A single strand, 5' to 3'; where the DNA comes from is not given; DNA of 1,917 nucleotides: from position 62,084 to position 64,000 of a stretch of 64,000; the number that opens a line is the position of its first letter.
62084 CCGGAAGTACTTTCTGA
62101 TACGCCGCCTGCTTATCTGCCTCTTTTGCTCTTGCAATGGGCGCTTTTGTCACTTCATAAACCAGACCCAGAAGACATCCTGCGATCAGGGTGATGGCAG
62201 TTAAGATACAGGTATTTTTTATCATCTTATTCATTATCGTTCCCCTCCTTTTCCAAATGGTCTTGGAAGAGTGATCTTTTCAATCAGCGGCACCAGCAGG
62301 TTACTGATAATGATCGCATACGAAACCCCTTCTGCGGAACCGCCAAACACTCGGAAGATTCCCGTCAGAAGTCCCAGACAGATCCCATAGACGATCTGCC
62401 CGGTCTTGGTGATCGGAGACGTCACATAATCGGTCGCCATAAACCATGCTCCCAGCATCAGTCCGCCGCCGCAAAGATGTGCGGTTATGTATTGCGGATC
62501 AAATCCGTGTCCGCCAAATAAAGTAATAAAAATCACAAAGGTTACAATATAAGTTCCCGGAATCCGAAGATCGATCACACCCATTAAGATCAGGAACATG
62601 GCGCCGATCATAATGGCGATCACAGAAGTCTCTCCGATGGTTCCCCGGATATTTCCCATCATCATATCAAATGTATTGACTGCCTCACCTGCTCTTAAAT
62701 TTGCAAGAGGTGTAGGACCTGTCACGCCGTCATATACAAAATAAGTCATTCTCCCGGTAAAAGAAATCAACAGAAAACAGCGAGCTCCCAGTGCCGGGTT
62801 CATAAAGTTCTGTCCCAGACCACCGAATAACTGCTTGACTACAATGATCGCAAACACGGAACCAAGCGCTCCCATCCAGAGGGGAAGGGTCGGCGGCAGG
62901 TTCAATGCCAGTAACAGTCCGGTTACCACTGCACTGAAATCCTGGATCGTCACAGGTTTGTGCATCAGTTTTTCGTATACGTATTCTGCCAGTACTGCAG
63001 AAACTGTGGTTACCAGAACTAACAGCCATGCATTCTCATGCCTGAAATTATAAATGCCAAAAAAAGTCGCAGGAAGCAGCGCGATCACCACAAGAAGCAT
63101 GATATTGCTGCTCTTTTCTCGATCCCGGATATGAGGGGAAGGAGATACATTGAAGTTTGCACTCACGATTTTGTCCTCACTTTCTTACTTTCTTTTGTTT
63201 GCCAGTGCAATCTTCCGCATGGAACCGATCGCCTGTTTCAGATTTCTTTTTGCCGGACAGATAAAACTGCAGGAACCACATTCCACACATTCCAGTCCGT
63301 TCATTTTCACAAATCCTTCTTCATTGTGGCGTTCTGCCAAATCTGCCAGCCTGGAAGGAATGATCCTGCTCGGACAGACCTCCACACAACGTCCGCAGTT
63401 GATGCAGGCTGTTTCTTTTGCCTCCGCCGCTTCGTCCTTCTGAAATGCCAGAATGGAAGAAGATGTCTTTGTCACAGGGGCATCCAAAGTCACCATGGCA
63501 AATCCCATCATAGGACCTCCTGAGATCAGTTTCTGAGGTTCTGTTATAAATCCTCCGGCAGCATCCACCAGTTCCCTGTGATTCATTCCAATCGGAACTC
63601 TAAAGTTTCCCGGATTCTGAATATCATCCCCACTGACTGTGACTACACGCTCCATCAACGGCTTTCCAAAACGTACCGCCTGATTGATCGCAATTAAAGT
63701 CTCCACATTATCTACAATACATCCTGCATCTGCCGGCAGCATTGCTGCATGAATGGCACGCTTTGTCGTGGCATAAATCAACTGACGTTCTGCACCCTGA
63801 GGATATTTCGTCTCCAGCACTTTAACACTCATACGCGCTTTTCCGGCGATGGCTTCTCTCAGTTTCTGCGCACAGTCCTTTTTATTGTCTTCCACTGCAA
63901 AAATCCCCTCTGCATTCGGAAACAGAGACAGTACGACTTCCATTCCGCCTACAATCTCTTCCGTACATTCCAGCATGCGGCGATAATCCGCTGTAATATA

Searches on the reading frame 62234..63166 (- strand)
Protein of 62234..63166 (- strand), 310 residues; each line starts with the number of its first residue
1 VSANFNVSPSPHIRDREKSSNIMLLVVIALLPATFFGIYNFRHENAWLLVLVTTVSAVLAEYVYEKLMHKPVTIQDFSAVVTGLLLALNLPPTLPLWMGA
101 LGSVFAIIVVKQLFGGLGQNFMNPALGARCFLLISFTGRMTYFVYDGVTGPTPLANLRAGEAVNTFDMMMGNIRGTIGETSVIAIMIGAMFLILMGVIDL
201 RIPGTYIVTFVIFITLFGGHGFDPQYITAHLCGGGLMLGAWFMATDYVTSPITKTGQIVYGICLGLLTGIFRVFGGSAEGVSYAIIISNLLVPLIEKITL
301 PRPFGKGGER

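Call 63: search_protein_families(library=pfam, proteins=[window:62234-63166:-], max_evalue=0.00001)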
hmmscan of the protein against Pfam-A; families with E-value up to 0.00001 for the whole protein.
window:62234-63166:- (310 aa): 1 family
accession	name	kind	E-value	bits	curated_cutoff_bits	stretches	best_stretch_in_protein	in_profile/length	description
PF03116.20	NQR2_RnfD_RnfE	-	9.5e-115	383.5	27.7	1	7-305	2-296/296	NQR2, RnfD, RnfE family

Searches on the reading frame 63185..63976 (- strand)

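Call 63: search_protein_families(library=pfam, proteins=[window:63185-63976:-], max_evalue=0.00001)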
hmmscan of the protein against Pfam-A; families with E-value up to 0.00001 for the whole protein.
window:63185-63976:- (263 aa): 11 families
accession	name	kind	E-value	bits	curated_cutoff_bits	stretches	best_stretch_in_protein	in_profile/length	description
PF01512.22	Complex1_51K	-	3.9e-22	79.2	31.2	1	1-98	49-149/150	Nuo51 FMN-binding domain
PF10531.15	SLBB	-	1.4e-13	50.9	27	1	111-160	1-55/55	SLBB domain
PF12838.12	Fer4_7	-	2.7e-09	37.8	27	1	191-242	2-50/52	4Fe-4S dicluster domain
PF13187.11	Fer4_9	-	7.5e-09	35.9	27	1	190-243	1-50/52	4Fe-4S dicluster domain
PF13237.11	Fer4_10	-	1.2e-08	35.2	25.5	1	187-241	5-53/53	4Fe-4S dicluster domain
PF13183.11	Fer4_8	-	3.2e-08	34.4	27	0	184-205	47-68/68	4Fe-4S dicluster domain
PF00037.32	Fer4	-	1.4e-07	31.4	21.1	0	188-206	5-23/24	4Fe-4S binding domain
PF12797.12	Fer4_2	-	3.7e-07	30.1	24.5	0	188-203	7-22/22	4Fe-4S binding domain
PF12837.12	Fer4_6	-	5e-07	29.8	25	0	188-206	6-24/24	4Fe-4S binding domain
PF14697.11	Fer4_21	-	8.6e-07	29.4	35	0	184-243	1-54/59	4Fe-4S dicluster domain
PF25160.1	LdpA_Fe-S-bd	-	1.5e-06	28.3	27.6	0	186-207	23-44/49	LdpA Fe-S cluster-binding domain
